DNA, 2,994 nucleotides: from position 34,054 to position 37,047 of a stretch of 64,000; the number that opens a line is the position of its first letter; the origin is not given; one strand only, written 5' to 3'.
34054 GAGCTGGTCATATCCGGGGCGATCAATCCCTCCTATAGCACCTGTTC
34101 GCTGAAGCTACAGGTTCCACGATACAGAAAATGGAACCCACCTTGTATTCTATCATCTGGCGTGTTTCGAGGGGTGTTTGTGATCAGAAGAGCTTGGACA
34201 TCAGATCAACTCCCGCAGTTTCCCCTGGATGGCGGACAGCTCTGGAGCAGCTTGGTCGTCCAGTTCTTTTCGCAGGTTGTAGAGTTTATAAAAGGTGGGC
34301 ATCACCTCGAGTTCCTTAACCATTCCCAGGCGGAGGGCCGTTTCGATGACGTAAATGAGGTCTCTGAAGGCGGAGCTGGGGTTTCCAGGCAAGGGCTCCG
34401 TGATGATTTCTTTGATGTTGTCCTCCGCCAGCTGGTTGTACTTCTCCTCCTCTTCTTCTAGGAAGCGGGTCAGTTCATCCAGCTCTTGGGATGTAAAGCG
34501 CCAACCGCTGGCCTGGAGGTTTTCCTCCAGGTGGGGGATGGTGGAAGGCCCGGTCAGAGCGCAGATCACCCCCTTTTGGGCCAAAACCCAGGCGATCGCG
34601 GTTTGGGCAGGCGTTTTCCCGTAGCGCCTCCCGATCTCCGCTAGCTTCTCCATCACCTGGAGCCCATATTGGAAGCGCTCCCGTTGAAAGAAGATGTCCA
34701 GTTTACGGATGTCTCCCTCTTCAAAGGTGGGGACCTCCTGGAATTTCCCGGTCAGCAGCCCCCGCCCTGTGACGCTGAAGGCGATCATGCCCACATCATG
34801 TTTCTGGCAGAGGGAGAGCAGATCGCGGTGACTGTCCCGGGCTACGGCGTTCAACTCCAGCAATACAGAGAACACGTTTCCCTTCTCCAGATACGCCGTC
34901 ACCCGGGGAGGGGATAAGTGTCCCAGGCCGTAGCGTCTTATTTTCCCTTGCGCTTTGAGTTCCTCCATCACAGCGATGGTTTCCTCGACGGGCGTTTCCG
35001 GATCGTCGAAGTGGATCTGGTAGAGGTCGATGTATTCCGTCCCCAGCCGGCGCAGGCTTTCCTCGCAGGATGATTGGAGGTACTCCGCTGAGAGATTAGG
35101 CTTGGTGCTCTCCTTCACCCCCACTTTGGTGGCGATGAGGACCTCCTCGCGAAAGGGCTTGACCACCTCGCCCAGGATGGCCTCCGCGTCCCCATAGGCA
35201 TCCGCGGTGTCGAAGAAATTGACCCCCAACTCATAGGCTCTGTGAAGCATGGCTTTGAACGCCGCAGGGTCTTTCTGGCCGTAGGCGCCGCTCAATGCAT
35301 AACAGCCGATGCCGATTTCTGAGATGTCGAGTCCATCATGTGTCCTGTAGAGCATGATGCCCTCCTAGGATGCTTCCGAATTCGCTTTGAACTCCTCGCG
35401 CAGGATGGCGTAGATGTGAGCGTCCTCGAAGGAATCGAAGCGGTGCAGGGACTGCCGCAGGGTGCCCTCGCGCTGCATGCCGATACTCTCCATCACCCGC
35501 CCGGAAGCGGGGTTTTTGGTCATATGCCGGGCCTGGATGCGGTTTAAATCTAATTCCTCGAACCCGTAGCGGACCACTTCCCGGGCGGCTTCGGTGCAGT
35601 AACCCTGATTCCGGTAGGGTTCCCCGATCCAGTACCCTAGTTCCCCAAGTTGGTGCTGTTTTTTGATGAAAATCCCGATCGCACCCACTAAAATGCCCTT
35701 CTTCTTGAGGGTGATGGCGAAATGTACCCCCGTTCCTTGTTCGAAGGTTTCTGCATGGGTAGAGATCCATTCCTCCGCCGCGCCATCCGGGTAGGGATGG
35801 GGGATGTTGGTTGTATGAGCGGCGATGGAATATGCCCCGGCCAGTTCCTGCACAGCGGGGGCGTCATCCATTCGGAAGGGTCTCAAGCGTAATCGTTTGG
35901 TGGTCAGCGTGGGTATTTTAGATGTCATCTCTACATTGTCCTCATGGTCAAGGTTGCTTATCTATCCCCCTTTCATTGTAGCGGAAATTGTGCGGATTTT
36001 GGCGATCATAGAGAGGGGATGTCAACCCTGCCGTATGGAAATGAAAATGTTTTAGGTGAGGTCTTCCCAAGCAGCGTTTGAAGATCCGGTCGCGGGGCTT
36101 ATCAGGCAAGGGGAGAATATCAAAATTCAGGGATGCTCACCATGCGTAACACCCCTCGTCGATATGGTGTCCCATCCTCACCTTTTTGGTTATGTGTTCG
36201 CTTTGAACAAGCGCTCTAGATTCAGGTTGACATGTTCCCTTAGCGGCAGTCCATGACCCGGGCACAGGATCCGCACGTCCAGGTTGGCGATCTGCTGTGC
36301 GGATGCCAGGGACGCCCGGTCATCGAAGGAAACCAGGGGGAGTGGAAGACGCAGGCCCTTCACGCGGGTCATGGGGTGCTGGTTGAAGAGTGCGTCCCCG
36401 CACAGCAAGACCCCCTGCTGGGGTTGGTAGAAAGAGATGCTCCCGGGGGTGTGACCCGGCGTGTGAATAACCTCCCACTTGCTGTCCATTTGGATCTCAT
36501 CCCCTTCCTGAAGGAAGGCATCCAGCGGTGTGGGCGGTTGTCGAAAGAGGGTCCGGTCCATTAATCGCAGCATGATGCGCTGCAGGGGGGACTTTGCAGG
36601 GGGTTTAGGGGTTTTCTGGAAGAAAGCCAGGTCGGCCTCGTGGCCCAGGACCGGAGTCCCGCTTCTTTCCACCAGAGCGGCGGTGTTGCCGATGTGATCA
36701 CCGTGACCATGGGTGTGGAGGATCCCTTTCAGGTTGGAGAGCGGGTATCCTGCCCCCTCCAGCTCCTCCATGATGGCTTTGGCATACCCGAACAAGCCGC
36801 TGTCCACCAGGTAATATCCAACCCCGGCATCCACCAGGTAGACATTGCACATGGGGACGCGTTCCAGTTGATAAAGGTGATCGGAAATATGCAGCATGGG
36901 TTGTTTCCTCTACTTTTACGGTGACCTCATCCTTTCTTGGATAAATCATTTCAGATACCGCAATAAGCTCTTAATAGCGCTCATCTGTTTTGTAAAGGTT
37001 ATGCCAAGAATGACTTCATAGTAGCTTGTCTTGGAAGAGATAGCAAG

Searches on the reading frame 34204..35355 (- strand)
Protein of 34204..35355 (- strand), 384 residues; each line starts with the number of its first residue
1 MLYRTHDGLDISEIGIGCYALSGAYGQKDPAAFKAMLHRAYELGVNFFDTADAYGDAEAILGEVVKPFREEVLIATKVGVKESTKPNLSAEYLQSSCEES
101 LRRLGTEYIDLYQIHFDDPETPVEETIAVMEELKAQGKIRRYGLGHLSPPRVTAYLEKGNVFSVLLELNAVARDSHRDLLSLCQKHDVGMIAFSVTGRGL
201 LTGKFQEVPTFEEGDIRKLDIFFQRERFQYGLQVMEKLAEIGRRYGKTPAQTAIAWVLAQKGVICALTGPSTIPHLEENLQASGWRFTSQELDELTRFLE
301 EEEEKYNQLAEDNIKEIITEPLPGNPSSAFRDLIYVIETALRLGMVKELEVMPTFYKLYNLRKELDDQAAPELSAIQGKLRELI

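Call 34: search_protein_families(library=pfam, proteins=[window:34204-35355:-], max_evalue=0.00001)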
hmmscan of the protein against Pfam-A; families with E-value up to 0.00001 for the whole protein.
window:34204-35355:- (384 aa): 1 family
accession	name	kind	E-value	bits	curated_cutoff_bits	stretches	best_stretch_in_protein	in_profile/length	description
PF00248.27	Aldo_ket_red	-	2.2e-67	227.6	24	1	13-298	1-289/291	Aldo/keto reductase family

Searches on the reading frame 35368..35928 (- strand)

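Call 34: search_protein_families(library=pfam, proteins=[window:35368-35928:-], max_evalue=0.00001)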
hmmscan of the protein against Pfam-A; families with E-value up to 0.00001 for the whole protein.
window:35368-35928:- (187 aa): 2 families
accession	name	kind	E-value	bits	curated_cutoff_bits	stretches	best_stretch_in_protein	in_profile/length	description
PF13302.13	Acetyltransf_3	-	1.6e-34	120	25.4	1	12-152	1-138/138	Acetyltransferase (GNAT) domain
PF00583.31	Acetyltransf_1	-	1.5e-09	38.6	20.7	1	47-150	17-115/116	Acetyltransferase (GNAT) family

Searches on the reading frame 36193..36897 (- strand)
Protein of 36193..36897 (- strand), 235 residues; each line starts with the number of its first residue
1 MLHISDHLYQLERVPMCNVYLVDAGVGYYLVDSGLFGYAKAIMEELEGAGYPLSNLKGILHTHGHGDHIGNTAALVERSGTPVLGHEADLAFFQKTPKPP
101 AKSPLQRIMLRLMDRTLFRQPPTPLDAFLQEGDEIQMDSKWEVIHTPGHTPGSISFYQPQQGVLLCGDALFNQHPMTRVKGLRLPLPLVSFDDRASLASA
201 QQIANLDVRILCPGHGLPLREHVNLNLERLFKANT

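Call 34: search_protein_families(library=pfam, proteins=[window:36193-36897:-], max_evalue=0.00001)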
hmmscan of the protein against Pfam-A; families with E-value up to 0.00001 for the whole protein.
window:36193-36897:- (235 aa): 2 families
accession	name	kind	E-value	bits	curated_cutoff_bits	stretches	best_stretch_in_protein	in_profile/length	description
PF00753.33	Lactamase_B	-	2.6e-35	122.6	22.7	1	16-215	5-196/196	Metallo-beta-lactamase superfamily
PF19583.5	ODP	-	2.8e-07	31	27.2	0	17-170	3-137/194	ODP family beta lactamase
